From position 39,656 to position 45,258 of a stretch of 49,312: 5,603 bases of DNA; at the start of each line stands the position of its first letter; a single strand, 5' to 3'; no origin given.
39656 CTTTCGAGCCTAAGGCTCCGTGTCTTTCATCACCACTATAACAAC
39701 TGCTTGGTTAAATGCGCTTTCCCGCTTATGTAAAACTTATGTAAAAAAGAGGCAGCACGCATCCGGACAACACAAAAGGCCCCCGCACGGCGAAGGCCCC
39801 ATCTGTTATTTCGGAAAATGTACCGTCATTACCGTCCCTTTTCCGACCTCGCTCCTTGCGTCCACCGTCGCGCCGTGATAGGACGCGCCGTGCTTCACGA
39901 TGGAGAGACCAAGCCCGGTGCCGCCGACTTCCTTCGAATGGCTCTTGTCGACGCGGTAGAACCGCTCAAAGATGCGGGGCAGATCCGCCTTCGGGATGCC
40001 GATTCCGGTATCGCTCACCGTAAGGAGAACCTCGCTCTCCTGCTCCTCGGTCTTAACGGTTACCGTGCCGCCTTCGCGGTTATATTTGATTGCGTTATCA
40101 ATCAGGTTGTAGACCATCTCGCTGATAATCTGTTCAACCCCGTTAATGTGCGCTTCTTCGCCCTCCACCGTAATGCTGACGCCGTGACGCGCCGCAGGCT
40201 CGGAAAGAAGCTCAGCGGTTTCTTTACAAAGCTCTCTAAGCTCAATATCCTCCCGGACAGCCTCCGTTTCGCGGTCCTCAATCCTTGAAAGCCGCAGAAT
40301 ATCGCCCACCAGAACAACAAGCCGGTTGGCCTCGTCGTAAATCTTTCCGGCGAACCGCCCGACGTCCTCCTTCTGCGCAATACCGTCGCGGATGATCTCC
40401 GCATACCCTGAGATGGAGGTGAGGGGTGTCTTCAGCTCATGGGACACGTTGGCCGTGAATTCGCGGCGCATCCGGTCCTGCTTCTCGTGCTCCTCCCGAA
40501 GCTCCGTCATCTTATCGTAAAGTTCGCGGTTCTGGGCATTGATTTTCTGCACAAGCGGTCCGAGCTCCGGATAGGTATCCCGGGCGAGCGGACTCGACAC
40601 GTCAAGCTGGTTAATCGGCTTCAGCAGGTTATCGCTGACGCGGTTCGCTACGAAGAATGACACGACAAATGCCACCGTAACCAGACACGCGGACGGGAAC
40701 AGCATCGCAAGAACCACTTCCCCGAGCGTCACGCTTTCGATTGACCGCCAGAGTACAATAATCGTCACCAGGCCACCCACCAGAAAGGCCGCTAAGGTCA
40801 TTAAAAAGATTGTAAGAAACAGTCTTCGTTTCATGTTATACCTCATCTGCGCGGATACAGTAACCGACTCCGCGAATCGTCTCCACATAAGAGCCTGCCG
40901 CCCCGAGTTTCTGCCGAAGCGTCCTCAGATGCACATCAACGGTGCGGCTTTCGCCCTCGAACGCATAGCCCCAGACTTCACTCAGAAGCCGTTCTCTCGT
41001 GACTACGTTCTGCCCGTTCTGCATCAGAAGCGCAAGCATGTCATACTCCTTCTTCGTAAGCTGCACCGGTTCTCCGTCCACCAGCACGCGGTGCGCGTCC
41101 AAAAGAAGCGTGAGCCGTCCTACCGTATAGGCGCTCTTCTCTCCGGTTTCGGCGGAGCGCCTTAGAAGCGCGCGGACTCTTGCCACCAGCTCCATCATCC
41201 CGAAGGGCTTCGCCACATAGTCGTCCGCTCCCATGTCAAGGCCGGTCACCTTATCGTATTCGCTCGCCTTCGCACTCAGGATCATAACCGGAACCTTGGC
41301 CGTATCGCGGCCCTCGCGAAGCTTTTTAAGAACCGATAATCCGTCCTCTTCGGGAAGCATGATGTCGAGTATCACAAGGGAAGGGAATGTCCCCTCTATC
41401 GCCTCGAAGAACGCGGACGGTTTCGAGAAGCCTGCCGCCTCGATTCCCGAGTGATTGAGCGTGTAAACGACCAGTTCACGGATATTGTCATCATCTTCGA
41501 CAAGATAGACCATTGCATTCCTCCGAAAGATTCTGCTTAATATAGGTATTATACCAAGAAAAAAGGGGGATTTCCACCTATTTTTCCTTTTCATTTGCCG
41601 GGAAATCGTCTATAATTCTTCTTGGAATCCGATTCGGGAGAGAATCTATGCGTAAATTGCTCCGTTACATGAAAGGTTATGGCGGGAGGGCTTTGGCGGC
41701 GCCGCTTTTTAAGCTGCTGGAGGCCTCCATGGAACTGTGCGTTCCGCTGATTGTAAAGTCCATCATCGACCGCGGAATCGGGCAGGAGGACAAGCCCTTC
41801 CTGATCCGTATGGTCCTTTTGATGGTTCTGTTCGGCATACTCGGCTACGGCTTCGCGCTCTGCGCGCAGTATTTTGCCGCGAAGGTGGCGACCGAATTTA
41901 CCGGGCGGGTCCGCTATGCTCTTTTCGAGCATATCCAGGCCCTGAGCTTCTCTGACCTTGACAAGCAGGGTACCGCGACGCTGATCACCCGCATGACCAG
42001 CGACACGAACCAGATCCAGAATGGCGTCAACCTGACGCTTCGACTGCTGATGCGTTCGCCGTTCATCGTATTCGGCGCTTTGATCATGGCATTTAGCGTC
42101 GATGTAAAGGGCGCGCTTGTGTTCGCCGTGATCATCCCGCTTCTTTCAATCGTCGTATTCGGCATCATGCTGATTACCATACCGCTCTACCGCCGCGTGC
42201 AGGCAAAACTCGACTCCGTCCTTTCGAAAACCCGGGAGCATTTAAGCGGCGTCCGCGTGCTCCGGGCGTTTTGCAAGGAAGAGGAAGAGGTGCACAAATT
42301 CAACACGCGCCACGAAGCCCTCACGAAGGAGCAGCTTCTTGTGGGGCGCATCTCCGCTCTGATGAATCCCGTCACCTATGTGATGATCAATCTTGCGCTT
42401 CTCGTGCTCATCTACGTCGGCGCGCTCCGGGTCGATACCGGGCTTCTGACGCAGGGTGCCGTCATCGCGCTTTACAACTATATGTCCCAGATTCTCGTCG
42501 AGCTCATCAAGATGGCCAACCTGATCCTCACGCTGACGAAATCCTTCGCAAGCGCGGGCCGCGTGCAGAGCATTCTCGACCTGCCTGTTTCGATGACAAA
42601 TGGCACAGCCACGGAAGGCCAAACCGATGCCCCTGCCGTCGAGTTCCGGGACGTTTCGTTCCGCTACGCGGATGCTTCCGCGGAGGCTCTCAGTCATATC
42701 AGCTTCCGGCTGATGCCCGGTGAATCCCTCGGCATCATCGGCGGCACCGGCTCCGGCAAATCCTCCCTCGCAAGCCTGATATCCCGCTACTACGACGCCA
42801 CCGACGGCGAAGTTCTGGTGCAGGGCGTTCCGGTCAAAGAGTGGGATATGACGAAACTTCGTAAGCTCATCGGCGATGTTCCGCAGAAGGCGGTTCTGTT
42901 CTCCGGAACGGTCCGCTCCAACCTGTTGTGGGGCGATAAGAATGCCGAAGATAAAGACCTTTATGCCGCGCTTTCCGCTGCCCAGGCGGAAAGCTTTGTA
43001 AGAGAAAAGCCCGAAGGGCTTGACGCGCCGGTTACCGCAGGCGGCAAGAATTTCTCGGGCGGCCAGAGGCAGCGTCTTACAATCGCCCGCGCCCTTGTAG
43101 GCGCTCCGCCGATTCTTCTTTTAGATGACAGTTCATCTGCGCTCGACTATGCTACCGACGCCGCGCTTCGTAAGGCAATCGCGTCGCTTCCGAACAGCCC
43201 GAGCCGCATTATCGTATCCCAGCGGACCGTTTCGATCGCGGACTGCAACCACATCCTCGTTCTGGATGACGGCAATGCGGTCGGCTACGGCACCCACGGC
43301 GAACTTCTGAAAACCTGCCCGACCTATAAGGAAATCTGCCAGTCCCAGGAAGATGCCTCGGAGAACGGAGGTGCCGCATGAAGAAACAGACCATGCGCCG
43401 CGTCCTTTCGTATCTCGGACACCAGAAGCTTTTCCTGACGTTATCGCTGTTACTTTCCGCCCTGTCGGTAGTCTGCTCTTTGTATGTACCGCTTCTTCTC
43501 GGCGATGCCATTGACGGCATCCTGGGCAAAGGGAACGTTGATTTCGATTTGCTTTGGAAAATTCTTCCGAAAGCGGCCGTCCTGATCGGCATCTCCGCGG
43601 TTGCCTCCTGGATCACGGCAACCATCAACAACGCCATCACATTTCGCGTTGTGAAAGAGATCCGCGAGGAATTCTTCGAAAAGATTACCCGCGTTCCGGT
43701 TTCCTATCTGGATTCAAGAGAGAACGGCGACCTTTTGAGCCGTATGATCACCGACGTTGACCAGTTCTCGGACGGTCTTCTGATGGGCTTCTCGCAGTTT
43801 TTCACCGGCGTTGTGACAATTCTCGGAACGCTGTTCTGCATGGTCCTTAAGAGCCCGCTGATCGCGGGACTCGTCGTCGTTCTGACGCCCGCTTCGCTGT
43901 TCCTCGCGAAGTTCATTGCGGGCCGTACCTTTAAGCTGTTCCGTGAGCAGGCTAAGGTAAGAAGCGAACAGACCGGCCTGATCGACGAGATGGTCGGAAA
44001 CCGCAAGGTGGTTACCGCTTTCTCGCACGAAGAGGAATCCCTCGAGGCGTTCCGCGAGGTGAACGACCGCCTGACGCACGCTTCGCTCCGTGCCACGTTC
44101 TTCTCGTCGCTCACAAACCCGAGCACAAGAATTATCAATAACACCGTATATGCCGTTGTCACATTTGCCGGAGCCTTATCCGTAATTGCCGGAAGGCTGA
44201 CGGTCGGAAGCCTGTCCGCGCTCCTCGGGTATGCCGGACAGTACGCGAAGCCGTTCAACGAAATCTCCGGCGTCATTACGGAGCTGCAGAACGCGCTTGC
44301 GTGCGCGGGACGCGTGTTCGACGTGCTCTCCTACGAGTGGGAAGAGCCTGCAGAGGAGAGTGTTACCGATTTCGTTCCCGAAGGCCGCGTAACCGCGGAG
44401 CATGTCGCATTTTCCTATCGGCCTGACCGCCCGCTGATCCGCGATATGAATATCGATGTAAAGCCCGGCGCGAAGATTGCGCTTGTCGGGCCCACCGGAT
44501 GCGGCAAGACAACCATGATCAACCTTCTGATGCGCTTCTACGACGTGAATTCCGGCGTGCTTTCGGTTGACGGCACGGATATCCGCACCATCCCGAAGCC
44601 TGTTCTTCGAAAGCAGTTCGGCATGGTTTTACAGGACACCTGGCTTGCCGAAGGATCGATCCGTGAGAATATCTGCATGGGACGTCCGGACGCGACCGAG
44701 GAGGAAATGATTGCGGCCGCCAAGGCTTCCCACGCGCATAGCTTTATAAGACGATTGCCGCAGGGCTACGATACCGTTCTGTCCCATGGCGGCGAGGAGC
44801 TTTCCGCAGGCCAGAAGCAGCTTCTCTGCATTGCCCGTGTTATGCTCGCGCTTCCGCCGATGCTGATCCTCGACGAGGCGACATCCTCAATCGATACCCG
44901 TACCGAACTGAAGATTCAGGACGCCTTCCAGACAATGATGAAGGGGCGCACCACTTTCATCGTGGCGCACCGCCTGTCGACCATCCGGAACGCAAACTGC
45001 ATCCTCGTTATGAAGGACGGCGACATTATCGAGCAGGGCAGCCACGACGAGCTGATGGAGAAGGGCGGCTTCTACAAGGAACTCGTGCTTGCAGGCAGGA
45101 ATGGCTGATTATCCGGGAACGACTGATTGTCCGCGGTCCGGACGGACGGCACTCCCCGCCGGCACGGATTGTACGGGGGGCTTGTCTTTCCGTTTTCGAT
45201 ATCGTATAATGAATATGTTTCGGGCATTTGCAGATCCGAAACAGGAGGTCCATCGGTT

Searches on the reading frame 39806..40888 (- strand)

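Call 34: search_protein_families(library=pfam, proteins=[window:39806-40888:-], max_evalue=0.01)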
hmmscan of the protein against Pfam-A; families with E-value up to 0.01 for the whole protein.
window:39806-40888:- (360 aa): 5 families
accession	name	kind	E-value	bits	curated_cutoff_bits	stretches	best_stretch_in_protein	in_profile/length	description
PF02518.31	HATPase_c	-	3.5e-30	105.1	26.4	1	251-359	2-108/111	Histidine kinase-, DNA gyrase B-, and HSP90-like ATPase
PF00512.31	HisKA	-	1.3e-20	73.7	26.9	1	140-205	1-65/66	His Kinase A (phospho-acceptor) domain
PF13581.12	HATPase_c_2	-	6.1e-05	23.5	27.4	1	242-328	23-104/127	Histidine kinase-like ATPase domain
PF13589.12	HATPase_c_3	-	0.0002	21.8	25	1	258-328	6-77/137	Histidine kinase-, DNA gyrase B-, and HSP90-like ATPase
PF14501.12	HATPase_c_5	-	0.0021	18.4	22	1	255-343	6-87/102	GHKL domain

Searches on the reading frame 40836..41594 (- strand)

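Call 34: search_protein_families(library=pfam, proteins=[window:40836-41594:-], max_evalue=0.01)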
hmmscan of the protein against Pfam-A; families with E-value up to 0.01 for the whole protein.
window:40836-41594:- (252 aa): 3 families
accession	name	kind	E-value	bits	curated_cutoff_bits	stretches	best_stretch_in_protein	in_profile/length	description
PF00486.34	Trans_reg_C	-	3.4e-27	94.8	26.2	1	174-246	1-76/77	Transcriptional regulatory protein, C terminal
PF00072.30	Response_reg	-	9.7e-24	84.1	30.2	1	29-141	1-111/111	Response regulator receiver domain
PF00196.25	GerE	-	0.0068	16.4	23.5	0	217-234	32-49/57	Bacterial regulatory proteins, luxR family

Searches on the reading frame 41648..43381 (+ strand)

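Call 34: search_protein_families(library=pfam, proteins=[window:41648-43381:+], max_evalue=0.01)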
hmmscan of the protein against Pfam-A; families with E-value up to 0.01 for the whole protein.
window:41648-43381:+ (577 aa): 4 families
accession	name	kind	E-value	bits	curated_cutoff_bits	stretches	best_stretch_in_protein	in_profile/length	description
PF00664.28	ABC_membrane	-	4e-44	151.8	28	1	18-283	4-271/274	ABC transporter transmembrane region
PF00005.33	ABC_tran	-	3.8e-28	99.2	25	1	348-495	1-135/137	ABC transporter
PF02463.25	SMC_N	-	0.0036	17.2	40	0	468-536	136-208/220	RecF/RecN/SMC N terminal domain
PF01935.23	DUF87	-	0.0079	16.8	23.2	0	359-380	24-45/220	Helicase HerA, central domain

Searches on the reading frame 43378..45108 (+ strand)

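Call 34: search_protein_families(library=pfam, proteins=[window:43378-45108:+], max_evalue=0.01)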
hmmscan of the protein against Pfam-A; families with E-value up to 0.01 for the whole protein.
window:43378-45108:+ (576 aa): 5 families
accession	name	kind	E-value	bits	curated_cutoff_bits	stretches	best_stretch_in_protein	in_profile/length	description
PF00664.28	ABC_membrane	-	3.6e-46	158.5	28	1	21-289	2-270/274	ABC transporter transmembrane region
PF00005.33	ABC_tran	-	5.3e-29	102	25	1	355-503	2-137/137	ABC transporter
PF02463.25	SMC_N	-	0.00012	22.1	40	0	474-543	136-209/220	RecF/RecN/SMC N terminal domain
PF13401.12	AAA_22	-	0.00031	21.5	27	1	367-501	8-93/130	AAA domain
PF00004.35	AAA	-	0.00034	21.5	21.2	1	368-526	2-97/131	ATPase family associated with various cellular activities (AAA)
